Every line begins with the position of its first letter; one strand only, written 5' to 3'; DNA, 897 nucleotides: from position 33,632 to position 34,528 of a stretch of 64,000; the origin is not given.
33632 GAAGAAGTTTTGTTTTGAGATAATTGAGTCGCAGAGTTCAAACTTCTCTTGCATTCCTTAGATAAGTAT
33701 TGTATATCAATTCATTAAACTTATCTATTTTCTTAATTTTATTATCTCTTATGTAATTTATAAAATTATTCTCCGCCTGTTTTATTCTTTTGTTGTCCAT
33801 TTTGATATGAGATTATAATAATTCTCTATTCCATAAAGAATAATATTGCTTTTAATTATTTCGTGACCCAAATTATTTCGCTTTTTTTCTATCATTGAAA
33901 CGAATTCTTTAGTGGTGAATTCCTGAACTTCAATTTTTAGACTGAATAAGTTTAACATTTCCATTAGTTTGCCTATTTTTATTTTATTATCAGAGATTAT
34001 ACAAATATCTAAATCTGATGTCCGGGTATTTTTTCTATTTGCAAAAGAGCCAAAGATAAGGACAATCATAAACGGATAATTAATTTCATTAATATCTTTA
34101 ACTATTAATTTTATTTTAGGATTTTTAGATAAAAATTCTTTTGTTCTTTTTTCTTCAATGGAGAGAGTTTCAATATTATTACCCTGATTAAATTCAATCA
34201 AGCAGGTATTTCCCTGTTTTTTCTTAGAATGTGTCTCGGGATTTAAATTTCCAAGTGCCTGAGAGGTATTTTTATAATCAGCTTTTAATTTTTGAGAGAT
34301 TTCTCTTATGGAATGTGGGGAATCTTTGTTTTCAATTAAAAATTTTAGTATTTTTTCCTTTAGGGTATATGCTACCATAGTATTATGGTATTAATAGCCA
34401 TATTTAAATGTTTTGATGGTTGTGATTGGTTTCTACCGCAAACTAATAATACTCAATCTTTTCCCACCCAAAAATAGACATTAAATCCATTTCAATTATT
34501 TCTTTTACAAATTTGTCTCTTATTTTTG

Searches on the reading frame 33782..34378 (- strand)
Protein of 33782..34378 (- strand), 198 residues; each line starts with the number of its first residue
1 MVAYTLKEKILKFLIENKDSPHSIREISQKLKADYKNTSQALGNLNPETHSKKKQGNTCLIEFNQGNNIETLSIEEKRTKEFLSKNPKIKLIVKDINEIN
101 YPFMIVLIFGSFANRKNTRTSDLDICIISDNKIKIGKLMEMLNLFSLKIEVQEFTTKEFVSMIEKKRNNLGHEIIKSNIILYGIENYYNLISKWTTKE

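Call 75: search_protein_families(library=pfam, proteins=[window:33782-34378:-], max_evalue=0.01)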
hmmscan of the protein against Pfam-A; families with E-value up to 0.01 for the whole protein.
window:33782-34378:- (198 aa): 4 families
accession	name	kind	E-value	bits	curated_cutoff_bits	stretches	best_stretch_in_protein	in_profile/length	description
PF18765.7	Polbeta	-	1.2e-09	38.6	26.9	1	104-183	14-89/93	Polymerase beta, Nucleotidyltransferase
PF01909.29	NTP_transf_2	-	9.9e-07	29.5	21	1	106-166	17-61/93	Nucleotidyltransferase domain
PF22600.2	MTPAP-like_central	-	4.8e-06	27.1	27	1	86-168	22-88/139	Poly(A) RNA polymerase, mitochondrial-like, central palm domain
PF21476.4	PF0610-like_N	-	0.0083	16.8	33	0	5-36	1-29/50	PF0610-like, N-terminal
